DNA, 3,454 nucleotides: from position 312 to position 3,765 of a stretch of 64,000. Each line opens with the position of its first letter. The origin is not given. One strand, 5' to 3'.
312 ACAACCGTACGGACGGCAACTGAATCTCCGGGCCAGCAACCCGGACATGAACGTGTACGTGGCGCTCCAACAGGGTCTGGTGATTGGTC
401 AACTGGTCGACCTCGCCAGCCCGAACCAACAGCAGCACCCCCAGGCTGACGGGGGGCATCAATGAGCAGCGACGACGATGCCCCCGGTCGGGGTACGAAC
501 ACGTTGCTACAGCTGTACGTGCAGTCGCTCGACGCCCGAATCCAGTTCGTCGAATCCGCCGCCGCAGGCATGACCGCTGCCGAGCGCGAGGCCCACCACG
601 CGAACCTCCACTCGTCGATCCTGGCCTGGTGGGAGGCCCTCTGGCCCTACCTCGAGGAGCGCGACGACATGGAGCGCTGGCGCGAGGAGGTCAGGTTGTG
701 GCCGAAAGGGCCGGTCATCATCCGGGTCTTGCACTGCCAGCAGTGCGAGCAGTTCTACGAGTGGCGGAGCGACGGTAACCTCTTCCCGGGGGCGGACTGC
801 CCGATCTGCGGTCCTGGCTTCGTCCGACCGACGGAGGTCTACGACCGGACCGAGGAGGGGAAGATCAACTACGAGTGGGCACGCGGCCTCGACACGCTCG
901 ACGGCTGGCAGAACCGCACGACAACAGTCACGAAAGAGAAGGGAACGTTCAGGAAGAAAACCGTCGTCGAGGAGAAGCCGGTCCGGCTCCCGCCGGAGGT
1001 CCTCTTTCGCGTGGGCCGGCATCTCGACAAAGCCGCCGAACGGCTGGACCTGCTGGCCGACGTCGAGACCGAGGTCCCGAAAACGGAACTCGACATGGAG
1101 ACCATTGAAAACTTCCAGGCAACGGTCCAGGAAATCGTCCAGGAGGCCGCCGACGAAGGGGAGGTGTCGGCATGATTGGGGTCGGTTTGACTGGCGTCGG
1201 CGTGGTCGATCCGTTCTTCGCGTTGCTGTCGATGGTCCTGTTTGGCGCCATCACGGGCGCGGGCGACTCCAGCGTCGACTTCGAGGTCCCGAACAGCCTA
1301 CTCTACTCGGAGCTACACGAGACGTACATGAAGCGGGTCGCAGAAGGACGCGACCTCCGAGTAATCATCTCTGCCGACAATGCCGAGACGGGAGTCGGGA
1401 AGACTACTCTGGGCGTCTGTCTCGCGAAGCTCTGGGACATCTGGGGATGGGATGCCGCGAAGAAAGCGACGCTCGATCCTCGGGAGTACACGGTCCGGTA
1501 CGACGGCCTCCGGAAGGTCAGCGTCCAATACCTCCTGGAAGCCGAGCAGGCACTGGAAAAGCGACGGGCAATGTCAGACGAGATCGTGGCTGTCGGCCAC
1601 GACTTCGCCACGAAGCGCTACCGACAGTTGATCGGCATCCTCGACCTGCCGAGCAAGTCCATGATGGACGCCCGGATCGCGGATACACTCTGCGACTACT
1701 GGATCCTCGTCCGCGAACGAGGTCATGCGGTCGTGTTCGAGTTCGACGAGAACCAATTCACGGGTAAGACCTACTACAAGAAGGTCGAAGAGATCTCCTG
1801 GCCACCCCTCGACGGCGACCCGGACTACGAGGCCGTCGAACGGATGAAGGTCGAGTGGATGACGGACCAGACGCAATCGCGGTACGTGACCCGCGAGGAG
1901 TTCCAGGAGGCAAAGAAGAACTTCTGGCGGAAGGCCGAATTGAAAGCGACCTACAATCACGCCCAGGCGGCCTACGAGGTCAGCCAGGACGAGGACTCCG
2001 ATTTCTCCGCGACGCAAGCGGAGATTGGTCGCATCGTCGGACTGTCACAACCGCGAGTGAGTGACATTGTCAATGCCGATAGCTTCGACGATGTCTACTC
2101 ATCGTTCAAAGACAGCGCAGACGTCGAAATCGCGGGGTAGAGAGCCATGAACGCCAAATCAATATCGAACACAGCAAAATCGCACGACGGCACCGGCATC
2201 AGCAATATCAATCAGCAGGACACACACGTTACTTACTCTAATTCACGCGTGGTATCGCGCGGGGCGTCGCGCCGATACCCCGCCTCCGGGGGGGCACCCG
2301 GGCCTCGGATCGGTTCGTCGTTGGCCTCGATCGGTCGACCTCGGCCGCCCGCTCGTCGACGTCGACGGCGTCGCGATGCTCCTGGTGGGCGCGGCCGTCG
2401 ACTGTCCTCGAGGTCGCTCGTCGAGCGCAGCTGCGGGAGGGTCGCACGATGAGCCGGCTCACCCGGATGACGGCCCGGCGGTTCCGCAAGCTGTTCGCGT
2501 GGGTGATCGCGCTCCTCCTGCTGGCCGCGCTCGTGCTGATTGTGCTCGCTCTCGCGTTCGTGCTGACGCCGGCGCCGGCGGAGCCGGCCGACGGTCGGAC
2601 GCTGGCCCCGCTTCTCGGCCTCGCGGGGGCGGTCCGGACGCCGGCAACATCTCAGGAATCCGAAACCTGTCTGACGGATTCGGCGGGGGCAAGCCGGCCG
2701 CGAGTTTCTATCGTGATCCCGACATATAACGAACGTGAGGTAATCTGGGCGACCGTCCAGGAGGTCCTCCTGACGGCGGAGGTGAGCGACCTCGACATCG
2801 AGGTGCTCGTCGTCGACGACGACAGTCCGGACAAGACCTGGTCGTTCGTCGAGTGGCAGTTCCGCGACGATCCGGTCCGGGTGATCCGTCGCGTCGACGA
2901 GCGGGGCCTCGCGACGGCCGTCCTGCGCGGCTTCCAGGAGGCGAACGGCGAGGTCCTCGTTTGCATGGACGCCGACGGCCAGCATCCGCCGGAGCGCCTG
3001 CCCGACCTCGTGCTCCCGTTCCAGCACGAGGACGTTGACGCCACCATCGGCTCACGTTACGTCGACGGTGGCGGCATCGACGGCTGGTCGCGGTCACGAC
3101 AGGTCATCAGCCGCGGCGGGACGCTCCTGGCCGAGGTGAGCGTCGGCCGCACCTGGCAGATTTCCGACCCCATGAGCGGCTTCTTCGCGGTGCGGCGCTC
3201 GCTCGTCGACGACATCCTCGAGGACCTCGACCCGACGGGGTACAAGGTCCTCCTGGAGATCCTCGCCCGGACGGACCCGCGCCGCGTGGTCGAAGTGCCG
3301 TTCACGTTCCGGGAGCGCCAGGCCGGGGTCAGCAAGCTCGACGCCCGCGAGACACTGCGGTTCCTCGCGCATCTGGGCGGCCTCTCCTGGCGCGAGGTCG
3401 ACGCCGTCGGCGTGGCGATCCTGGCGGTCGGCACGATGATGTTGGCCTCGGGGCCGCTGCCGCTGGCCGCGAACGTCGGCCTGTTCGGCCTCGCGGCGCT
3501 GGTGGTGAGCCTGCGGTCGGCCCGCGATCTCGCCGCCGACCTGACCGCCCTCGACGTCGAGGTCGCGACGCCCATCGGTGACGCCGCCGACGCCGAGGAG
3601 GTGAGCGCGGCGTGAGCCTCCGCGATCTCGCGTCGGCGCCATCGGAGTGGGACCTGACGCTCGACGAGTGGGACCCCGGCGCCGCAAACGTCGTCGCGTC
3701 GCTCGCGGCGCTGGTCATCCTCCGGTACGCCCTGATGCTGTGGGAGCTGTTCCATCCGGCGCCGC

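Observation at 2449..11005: Gtr-like (AglD/AglS-like) surface-glycan editing cassette next to an integrase on a mobile element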

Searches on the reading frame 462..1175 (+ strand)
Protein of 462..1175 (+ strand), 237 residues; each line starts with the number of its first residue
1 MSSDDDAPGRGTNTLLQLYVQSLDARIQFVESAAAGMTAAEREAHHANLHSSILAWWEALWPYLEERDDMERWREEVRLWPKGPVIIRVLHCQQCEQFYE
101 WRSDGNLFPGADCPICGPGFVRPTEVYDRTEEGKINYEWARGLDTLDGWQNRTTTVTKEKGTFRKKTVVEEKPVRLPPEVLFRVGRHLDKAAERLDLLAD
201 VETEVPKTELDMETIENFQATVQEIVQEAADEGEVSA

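Call 31: search_protein_families(library=phrogs, proteins=[window:462-1175:+], max_evalue=0.01)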
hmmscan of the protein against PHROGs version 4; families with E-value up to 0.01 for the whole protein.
window:462-1175:+ (237 aa): 0 families

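Call 103: search_protein_families(library=pfam, proteins=[window:462-1175:+], max_evalue=0.001)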
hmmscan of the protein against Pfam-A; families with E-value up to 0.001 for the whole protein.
window:462-1175:+ (237 aa): 0 families

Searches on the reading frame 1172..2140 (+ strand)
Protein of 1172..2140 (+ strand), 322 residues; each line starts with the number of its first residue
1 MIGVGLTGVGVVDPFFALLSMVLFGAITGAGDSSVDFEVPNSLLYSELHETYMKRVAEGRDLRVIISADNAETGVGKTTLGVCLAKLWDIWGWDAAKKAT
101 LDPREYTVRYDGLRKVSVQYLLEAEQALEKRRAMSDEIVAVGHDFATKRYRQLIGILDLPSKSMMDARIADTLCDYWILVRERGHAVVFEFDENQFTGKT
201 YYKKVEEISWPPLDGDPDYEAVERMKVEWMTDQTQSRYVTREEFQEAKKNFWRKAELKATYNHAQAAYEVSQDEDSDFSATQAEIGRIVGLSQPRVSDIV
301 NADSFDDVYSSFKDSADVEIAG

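Call 31: search_protein_families(library=phrogs, proteins=[window:1172-2140:+], max_evalue=0.01)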
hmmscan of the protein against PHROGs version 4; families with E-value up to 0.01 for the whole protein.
window:1172-2140:+ (322 aa): 1 family
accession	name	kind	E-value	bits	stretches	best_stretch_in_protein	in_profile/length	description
phrog_1373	-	transcription regulation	0.00097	20.2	1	212-301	5-98/166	transcriptional regulator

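Call 39: search_dna_similar(query=window:1172-2140:+, collection=phages, mode=protein, max_rows=15, max_evalue=0.001)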
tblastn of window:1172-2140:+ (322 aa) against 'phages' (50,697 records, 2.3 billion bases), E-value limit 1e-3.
Records with a match: 3; places in all: 3; records where one place covers at least 80% of the query: 2.
Best place of each record, by identity: <60% 3.
By first word of the organism name: His 2; Halorubrum 1.
By host as written in the record: Halorubrum sp. BL25 1; - 1; Haloarcula hispanica 1.
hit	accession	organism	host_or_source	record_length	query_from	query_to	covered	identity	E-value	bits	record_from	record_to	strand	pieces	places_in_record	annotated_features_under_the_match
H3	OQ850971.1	Halorubrum spindle-shaped virus-BLv25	Halorubrum sp. BL25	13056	14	226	66%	33.8%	1e-22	103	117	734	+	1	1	hypothetical protein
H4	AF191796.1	His 1 virus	-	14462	26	299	85%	25.3%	1e-8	62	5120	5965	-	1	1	hypothetical protein | Region: helix-turn-helix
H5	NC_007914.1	His 1 virus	Haloarcula hispanica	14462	26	299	85%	25.3%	1e-8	62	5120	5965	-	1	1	DnaA-like replication initiation protein | Region: helix-turn-helix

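Call 40: search_dna_similar(query=window:1172-2140:+, collection=plasmids, mode=protein, max_rows=15, max_evalue=0.001)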
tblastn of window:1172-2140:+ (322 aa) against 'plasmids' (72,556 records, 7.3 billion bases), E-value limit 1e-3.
Records with a match: 5; places in all: 5; records where one place covers at least 80% of the query: 0.
Best place of each record, by identity: <60% 5.
By first word of the organism name: Haloquadratum 3; Natronomonas 1; Natrinema 1.
By predicted mobility (MOB-suite, as given by PLSDB): non-mobilizable 5.
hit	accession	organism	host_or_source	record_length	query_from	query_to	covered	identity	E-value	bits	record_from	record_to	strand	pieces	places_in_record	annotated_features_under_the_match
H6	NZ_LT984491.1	Haloquadratum walsbyi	-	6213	63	306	76%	28.6%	5e-8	62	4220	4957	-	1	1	ATP-binding protein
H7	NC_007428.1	Natronomonas pharaonis DSM 2160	-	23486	12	246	73%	26.6%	6e-15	83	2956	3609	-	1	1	hypothetical protein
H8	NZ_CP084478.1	Natrinema sp. DC36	cell culture,sediment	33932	54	232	56%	33.7%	5e-23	106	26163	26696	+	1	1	hypothetical protein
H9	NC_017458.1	Haloquadratum walsbyi C23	-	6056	63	226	51%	31.0%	6e-5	52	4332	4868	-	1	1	ATP-binding protein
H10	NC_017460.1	Haloquadratum walsbyi C23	-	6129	63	226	51%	29.9%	8e-7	58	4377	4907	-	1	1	ATP-binding protein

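Call 71: find_related_loci(query=A6, collection=viral_contigs, flank=10000)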
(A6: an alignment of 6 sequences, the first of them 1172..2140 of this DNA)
Query A6 (322 aa) in viral_contigs; peptide patterns used: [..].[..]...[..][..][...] (x = any residue, [..] = any of these).
600 stretches matched a pattern (row limit reached: there are more); 1 encode a relative of the query (tblastn E <= 1e-3); 1 distinct loci.
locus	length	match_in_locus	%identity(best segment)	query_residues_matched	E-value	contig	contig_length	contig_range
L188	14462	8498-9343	25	26-299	7e-14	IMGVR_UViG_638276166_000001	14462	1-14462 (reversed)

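Call 72: get_annotated_region(hit=H8, flank=12000)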
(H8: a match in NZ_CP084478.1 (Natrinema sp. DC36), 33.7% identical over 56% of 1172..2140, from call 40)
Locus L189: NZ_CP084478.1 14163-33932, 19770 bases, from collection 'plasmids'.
description: Natrinema sp. DC36 plasmid unnamed6, complete sequence
organism: Natrinema sp. DC36 (NCBI taxid 2878680)
taxonomy: Archaea; Euryarchaeota; Halobacteria; Halobacteriales; Natrialbaceae; Natrinema; Natrinema sp. DC36
host: -; source: cell culture,sediment; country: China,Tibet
typing (MOB-suite, as given by PLSDB): non-mobilizable
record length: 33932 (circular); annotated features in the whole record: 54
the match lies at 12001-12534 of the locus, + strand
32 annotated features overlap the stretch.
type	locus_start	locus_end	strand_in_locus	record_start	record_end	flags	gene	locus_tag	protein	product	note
CDS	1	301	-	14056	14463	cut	-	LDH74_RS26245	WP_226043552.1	hypothetical protein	-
CDS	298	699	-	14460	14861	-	-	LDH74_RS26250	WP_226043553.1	hypothetical protein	-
CDS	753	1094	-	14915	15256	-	-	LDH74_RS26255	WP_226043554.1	hypothetical protein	-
CDS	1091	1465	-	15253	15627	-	-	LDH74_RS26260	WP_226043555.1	hypothetical protein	-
CDS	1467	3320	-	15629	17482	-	-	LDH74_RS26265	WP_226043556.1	sulfite exporter TauE/SafE family protein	GO:0006810 - transport [Evidence IEA]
CDS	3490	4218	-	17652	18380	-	-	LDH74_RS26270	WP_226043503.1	LamG domain-containing protein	-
CDS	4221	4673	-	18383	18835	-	-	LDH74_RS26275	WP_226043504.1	hypothetical protein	-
CDS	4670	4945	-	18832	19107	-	-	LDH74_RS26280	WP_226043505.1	hypothetical protein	-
CDS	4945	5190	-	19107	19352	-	-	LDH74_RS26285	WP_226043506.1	hypothetical protein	-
CDS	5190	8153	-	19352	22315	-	-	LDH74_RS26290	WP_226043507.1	hypothetical protein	-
CDS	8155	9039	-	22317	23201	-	-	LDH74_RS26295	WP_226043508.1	hypothetical protein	-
CDS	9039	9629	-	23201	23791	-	-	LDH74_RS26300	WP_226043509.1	hypothetical protein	-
CDS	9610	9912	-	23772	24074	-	-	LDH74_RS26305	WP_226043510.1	hypothetical protein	-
CDS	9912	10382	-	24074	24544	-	-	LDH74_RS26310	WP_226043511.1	hypothetical protein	-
CDS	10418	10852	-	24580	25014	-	-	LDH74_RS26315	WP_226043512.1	hypothetical protein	-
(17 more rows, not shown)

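Call 80: search_dna_similar(query=window:1172-2140:+, collection=plasmids, mode=protein, max_rows=30, max_evalue=10)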
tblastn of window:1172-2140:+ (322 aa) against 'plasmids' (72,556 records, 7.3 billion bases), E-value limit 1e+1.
Records with a match: 6; places in all: 6; records where one place covers at least 80% of the query: 0.
Best place of each record, by identity: <60% 6.
By first word of the organism name: Haloquadratum 3; Natronomonas 1; Natrinema 1; Bradyrhizobium 1.
By predicted mobility (MOB-suite, as given by PLSDB): non-mobilizable 5; conjugative 1.
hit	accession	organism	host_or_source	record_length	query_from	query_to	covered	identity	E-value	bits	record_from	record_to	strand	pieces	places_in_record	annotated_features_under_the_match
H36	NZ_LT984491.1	Haloquadratum walsbyi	-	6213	63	306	76%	28.6%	5e-8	62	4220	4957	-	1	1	ATP-binding protein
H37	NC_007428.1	Natronomonas pharaonis DSM 2160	-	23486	12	246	73%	26.6%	6e-15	83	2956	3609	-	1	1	hypothetical protein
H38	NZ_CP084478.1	Natrinema sp. DC36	cell culture,sediment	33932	54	232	56%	33.7%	5e-23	106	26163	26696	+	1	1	hypothetical protein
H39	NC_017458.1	Haloquadratum walsbyi C23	-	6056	63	226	51%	31.0%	6e-5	52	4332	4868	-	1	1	ATP-binding protein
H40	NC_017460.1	Haloquadratum walsbyi C23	-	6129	63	226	51%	29.9%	8e-7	58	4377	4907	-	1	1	ATP-binding protein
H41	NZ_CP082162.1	Bradyrhizobium sp. 195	Acmispon strigosus,cell culture,root ...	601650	244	319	24%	30.5%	7e-1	39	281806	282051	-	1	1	helix-turn-helix domain-containing protein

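Call 88: search_protein_families(library=pfam, proteins=[L189:13886-15073:+, L189:15057-15605:+, L189:15602-16126:+, L189:17135-17755:+], max_evalue=0.01)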
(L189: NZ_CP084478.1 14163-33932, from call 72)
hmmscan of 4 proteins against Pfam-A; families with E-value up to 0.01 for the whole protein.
L189:13886-15073:+ (395 aa): 5 families
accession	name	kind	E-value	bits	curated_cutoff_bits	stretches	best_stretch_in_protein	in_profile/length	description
PF00534.26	Glycos_transf_1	-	7.7e-27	94.3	26.4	1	200-334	13-159/172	Glycosyl transferases group 1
PF13692.12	Glyco_trans_1_4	-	4.4e-19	69.6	27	1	206-323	5-132/142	Glycosyl transferases group 1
PF13439.12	Glyco_transf_4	-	1.9e-08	35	28.5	1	16-192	2-169/170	Glycosyltransferase Family 4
PF20706.3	GT4-conflict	-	7.2e-06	25.7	26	1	206-297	201-311/385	Family 4 Glycosyltransferase in conflict systems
PF13524.12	Glyco_trans_1_2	-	0.0075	16.7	25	0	229-332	15-113/144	Glycosyl transferase-like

L189:15057-15605:+ (182 aa): 2 families
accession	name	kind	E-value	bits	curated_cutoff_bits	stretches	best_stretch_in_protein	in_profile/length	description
PF08241.18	Methyltransf_11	-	7.1e-06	27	21.2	1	46-91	50-95/95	Methyltransferase domain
PF13489.12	Methyltransf_23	-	0.00015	21.9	27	1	29-140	46-159/164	Methyltransferase domain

L189:15602-16126:+ (174 aa): 0 families

L189:17135-17755:+ (206 aa): 1 family
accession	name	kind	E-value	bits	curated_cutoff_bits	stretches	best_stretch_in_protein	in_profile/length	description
PF00589.27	Phage_integrase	-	1.3e-23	84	27.1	1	18-204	2-169/172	Phage integrase family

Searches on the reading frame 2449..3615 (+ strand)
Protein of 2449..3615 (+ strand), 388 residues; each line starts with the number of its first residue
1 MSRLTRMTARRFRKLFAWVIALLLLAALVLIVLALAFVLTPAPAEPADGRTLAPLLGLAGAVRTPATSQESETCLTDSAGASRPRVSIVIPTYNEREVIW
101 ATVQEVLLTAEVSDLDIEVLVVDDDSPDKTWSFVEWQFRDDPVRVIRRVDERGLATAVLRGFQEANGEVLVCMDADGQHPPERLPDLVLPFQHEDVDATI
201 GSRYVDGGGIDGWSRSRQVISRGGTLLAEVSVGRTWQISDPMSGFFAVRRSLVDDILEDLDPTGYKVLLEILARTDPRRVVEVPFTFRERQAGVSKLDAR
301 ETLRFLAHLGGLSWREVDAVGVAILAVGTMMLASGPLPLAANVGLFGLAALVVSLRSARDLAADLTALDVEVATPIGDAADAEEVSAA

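Call 5: search_protein_families(library=pfam, proteins=[window:2449-3615:+], max_evalue=0.01)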
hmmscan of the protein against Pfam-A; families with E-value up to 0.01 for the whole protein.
window:2449-3615:+ (388 aa): 3 families
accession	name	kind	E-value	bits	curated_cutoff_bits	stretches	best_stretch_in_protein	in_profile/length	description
PF00535.33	Glycos_transf_2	-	1.8e-36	126.1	23.3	1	87-256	1-167/168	Glycosyl transferase family 2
PF13641.12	Glyco_tranf_2_3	-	2.4e-09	38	27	1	84-207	1-127/230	Glycosyltransferase like family 2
PF10111.15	Glyco_tranf_2_2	-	4.3e-06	26.9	27.3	1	87-181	1-96/276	Glycosyltransferase like family 2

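Call 6: search_protein_families(library=ncbifam, proteins=[window:2449-3615:+], max_evalue=0.01)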
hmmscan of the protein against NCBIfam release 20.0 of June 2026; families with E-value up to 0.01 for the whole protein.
window:2449-3615:+ (388 aa): 25 families
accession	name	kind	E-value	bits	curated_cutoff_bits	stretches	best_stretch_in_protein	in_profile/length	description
NF007986.1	PRK10714.1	equivalog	7.4e-20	71.2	529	1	85-299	7-212/316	undecaprenyl-phosphate 4-deoxy-4-formamido-L-arabinose transferase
NF047588.1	GlcsyltransPgfSStrep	equivalog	3.7e-16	59.2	500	1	85-206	2-124/308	glycosyltransferase PgfS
TIGR03937.1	PgaC_IcaA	equivalog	7.4e-14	51.5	422.3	1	78-178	39-137/407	poly-beta-1,6-N-acetyl-D-glucosamine synthase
NF041875.1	EPS_EpsD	equivalog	2e-13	50.5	370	1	86-184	1-97/325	exopolysaccharide biosynthesis glycosyltransferase EpsD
TIGR04182.1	glyco_TIGR04182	equivalog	2.6e-12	46.7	325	1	86-297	2-201/293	S-layer glycoprotein N-glycosyltransferase AglJ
NF041391.1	DPhHxTase_Halo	equivalog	5.1e-12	45.2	375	1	92-299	3-194/213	dolichyl-phosphate hexose transferase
TIGR03965.1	mycofact_glyco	equivalog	2.2e-11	43.3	280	1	80-199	70-187/467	mycofactocin biosynthesis glycosyltransferase MftF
NF047683.1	TeichurnBiosyTuaG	equivalog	9.9e-10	38.5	400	1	82-187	4-107/252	teichuronic acid biosynthesis protein TuaG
TIGR04283.1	glyco_like_mftF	equivalog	2.6e-09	37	182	1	86-184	1-90/221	TIGR04283 family arsenosugar biosynthesis glycosyltransferase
NF058614.1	PPMAGASynPpgS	equivalog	3.4e-09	36.4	370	1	86-256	2-165/226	polyprenyl-phospho-N-acetylgalactosaminyl synthase PpgS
NF010496.0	PRK13915.1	equivalog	3.1e-08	33.1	262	1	83-196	30-148/307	glucosyl-3-phosphoglycerate synthase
NF038302.1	EPS_HpsE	equivalog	4.7e-08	32.4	300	1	86-177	3-97/307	hormogonium polysaccharide biosynthesis glycosyltransferase HpsE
NF007482.0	PRK10073.1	equivalog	5.3e-08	32.2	423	1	82-197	4-116/334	glycosyltransferase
TIGR03469.1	HpnB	hypoth_equivalog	2.9e-07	29.9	379.25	1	76-197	36-166/386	hopene-associated glycosyltransferase HpnB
TIGR03111.1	glyc2_xrt_Gpos1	hypoth_equivalog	7e-07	28.4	363.95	1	80-201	45-167/439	TIGR03111 family XrtG-associated glycosyltransferase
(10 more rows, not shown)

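Call 48: search_solved_structures(query=window:2449-3615:+, max_evalue=0.00001)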
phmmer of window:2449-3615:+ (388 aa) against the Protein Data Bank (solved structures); distinct sequences matched with E-value up to 0.00001: 18.
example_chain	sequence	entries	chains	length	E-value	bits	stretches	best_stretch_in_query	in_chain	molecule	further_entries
5mlz_A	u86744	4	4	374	1.8e-59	204.9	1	84-351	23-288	Dolichol monophosphate mannose synthase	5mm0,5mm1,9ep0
9hwj_A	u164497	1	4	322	1.2e-16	64.1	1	85-305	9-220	Undecaprenyl-phosphate 4-deoxy-4-formamido-L-arabinose transferase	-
9bhc_C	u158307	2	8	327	6e-15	58.5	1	84-305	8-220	Undecaprenyl-phosphate 4-deoxy-4-formamido-L-arabinose transferase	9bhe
8vxh_A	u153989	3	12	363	6.9e-15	58.3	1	83-305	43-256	Undecaprenyl-phosphate 4-deoxy-4-formamido-L-arabinose transferase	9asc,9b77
6yv7_B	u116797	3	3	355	3.6e-08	36.2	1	82-181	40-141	Glycosyl transferase, family 2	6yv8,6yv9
6yv7_A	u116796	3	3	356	3.6e-08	36.2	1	82-181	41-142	Glycosyl transferase, family 2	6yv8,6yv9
5ekp_C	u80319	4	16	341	4.7e-07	32.5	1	85-197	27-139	Uncharacterized glycosyltransferase sll0501 | Glycosyltransferase sll0501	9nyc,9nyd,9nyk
5eke_A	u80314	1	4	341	4.7e-07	32.5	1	85-197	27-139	Uncharacterized glycosyltransferase sll0501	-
9nye_A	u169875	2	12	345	4.8e-07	32.4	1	85-197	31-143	Glycosyltransferase sll0501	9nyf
2z87_A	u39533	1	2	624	2.5e-06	30.1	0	83-184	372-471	Chondroitin synthase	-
2z86_A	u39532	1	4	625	2.5e-06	30.1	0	83-184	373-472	Chondroitin synthase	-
3bcv_A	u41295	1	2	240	3.5e-06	29.6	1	84-178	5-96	Putative glycosyltransferase protein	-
9omm_A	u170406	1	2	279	6.6e-06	28.7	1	86-207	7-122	Glycosyltransferase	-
9omh_A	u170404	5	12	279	6.6e-06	28.7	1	86-207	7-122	Glycosyltransferase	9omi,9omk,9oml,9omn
6p61_A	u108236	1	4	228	6.7e-06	28.7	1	83-178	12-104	Glycosyltransferase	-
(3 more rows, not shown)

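Call 94: search_solved_structures(query=window:2449-3615:+, max_evalue=1e-30, show_alignments=1)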
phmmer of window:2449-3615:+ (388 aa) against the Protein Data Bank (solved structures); distinct sequences matched with E-value up to 1e-30: 1.
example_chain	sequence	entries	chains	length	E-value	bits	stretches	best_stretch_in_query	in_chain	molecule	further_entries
5mlz_A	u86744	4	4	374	1.8e-59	204.9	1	84-351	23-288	Dolichol monophosphate mannose synthase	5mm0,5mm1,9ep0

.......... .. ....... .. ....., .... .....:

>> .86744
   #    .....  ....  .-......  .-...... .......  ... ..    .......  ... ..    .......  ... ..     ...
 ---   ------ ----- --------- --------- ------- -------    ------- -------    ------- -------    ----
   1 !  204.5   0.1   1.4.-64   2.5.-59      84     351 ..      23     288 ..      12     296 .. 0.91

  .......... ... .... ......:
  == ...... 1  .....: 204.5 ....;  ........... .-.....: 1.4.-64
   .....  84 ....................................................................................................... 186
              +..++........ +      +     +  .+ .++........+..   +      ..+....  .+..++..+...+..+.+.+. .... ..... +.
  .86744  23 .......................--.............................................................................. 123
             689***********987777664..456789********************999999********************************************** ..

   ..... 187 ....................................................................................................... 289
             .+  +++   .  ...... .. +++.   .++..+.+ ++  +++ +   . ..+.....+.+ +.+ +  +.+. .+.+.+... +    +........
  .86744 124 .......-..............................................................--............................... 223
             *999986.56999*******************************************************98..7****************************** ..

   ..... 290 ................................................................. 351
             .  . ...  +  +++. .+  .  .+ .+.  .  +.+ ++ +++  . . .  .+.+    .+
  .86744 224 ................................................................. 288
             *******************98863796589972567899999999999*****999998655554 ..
